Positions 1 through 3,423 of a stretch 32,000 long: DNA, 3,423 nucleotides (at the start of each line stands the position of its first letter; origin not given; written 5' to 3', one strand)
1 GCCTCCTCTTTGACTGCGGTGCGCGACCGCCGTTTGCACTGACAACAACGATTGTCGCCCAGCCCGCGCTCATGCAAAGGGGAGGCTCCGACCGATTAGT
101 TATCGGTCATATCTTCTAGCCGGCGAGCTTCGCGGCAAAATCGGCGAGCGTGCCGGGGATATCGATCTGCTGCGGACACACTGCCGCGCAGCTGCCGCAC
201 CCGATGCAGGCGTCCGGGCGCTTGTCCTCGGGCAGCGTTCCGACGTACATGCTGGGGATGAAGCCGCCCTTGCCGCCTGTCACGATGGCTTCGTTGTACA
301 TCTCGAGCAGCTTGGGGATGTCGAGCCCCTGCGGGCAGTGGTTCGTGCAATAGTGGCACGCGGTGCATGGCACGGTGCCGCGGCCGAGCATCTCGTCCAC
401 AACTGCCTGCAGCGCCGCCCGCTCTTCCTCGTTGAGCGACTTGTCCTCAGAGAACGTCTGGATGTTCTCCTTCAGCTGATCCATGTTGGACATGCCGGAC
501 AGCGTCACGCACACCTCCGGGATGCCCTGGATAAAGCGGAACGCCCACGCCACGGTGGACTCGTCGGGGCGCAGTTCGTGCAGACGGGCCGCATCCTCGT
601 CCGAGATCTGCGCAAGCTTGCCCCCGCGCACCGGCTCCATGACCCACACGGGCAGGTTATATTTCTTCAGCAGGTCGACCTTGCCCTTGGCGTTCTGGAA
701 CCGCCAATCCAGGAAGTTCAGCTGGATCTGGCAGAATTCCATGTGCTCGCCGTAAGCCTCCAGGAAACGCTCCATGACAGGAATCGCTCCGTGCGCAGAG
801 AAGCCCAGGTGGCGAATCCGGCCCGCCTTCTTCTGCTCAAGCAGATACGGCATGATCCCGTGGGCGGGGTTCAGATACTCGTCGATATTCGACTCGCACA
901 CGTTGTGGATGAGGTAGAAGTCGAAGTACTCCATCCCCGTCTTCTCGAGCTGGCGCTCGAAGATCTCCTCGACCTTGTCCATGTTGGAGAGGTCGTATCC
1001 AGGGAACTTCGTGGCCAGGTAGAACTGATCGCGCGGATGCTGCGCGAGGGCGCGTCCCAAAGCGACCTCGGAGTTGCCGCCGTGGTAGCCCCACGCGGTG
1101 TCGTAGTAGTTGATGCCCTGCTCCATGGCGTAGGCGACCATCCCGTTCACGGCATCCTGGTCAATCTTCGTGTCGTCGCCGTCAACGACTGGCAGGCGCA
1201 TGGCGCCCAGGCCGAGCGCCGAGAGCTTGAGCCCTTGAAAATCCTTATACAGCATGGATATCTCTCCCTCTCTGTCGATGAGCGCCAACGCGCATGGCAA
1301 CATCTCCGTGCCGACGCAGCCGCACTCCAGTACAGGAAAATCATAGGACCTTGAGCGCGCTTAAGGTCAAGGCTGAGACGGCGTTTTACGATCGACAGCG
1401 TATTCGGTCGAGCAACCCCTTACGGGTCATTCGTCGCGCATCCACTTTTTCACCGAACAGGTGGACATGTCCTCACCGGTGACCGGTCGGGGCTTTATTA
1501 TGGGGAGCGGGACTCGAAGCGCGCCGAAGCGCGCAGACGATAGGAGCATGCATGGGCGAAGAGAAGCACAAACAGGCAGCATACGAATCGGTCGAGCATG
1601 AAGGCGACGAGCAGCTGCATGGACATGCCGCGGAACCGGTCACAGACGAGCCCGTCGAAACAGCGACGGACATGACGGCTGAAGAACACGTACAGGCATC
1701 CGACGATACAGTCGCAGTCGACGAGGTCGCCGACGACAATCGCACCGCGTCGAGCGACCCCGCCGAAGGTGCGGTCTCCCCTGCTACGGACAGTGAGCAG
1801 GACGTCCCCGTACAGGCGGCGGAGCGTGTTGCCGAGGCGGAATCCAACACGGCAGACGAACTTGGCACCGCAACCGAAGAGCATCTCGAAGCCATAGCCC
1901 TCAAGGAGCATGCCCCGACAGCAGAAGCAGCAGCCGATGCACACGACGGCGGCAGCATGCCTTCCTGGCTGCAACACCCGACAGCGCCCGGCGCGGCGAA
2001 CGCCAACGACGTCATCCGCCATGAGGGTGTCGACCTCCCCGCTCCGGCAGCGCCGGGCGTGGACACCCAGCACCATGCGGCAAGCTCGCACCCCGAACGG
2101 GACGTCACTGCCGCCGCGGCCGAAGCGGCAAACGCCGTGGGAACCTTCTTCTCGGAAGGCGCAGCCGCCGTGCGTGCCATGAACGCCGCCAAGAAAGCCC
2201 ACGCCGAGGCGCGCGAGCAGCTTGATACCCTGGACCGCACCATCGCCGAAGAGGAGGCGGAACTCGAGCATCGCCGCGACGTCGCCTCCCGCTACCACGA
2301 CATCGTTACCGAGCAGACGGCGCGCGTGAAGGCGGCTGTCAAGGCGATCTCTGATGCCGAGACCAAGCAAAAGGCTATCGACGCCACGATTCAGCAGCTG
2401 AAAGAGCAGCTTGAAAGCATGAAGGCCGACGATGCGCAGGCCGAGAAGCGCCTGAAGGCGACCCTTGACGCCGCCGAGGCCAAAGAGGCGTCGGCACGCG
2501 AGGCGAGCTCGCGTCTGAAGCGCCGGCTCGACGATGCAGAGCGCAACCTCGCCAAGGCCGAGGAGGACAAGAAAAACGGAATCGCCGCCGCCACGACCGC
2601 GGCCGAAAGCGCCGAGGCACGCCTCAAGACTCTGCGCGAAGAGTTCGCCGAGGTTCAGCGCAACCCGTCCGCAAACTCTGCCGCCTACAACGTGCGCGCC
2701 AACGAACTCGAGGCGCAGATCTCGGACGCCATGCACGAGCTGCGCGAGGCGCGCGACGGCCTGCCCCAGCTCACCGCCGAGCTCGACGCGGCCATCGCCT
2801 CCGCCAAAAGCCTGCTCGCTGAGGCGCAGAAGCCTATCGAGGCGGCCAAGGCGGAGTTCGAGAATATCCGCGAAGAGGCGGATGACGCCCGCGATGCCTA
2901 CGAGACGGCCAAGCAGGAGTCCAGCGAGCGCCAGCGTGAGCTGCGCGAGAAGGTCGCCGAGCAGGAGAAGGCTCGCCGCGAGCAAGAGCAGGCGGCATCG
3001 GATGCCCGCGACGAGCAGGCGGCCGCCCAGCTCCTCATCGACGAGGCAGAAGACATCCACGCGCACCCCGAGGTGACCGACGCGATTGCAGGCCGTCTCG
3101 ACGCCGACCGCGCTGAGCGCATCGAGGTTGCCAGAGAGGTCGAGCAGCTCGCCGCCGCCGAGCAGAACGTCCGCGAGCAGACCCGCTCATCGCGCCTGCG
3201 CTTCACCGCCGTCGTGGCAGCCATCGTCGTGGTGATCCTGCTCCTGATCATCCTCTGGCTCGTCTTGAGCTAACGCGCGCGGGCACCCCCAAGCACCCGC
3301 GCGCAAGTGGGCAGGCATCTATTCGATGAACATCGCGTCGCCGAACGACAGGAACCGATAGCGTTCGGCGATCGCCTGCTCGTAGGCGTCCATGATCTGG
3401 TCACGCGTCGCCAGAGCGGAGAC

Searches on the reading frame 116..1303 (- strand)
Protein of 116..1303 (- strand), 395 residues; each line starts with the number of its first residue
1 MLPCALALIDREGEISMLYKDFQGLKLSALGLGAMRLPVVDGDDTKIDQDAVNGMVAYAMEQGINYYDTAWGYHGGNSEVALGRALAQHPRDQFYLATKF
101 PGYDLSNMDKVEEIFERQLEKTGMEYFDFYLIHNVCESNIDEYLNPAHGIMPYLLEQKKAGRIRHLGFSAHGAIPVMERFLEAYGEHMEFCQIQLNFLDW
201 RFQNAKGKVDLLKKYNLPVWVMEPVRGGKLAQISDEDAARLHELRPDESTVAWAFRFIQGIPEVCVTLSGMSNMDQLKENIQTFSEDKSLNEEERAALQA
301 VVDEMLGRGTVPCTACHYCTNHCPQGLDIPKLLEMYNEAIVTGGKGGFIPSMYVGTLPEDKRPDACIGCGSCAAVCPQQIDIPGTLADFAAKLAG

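Call 37: search_protein_families(library=pfam, proteins=[window:116-1303:-])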
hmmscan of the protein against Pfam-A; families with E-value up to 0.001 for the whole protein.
window:116-1303:- (395 aa): 12 families
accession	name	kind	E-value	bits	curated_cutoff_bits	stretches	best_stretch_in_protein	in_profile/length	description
PF00248.27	Aldo_ket_red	-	4.7e-34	118.2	24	1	30-302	2-290/291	Aldo/keto reductase family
PF13187.11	Fer4_9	-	2.8e-10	40.5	27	1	313-379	2-50/52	4Fe-4S dicluster domain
PF13746.11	Fer4_18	-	6.3e-09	36.5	27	1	285-335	33-83/114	4Fe-4S dicluster domain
PF13534.11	Fer4_17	-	1.4e-07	32.4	22.2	1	313-381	2-61/61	4Fe-4S dicluster domain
PF13237.11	Fer4_10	-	5.3e-07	29.9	25.5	1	312-377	8-53/53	4Fe-4S dicluster domain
PF12838.12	Fer4_7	-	1.1e-06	29.4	27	1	313-379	2-51/52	4Fe-4S dicluster domain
PF00037.32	Fer4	-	1.3e-06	28.4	21.1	1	363-378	5-20/24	4Fe-4S binding domain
PF13183.11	Fer4_8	-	1.1e-05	26.4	27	1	313-380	5-68/68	4Fe-4S dicluster domain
PF14697.11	Fer4_21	-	8.7e-05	23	35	0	363-378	38-53/59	4Fe-4S dicluster domain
PF12797.12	Fer4_2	-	9.6e-05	22.6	24.5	0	363-377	7-21/22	4Fe-4S binding domain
PF12837.12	Fer4_6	-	0.00061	20.1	25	1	363-377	6-20/24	4Fe-4S binding domain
PF14691.11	Fer4_20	-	0.0008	19.6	25.8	0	313-338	24-51/113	Dihydroprymidine dehydrogenase domain II, 4Fe-4S cluster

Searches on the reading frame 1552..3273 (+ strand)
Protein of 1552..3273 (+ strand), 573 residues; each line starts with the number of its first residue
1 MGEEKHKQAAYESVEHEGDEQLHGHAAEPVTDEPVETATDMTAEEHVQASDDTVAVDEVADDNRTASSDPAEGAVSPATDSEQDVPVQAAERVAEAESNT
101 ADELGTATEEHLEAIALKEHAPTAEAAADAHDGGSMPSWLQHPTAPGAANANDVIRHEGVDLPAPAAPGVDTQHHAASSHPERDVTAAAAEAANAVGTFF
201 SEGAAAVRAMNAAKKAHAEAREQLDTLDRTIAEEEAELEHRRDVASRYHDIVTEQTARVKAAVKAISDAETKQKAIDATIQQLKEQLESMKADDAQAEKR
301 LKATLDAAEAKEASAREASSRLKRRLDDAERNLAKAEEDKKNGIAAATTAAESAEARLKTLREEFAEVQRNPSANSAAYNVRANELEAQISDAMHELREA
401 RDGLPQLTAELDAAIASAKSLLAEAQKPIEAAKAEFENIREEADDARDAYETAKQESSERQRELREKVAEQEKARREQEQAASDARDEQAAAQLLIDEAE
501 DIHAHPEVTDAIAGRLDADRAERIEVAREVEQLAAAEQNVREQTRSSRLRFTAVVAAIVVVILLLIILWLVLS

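Call 37: search_protein_families(library=pfam, proteins=[window:1552-3273:+])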
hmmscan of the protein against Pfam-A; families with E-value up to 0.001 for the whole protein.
window:1552-3273:+ (573 aa): 0 families

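Call 47: find_encoding_contigs(protein=window:1552-3273:+, flank=10000, max_places=4)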
Protein window:1552-3273:+ (573 aa): no gene with exactly this product is on record in the collection.
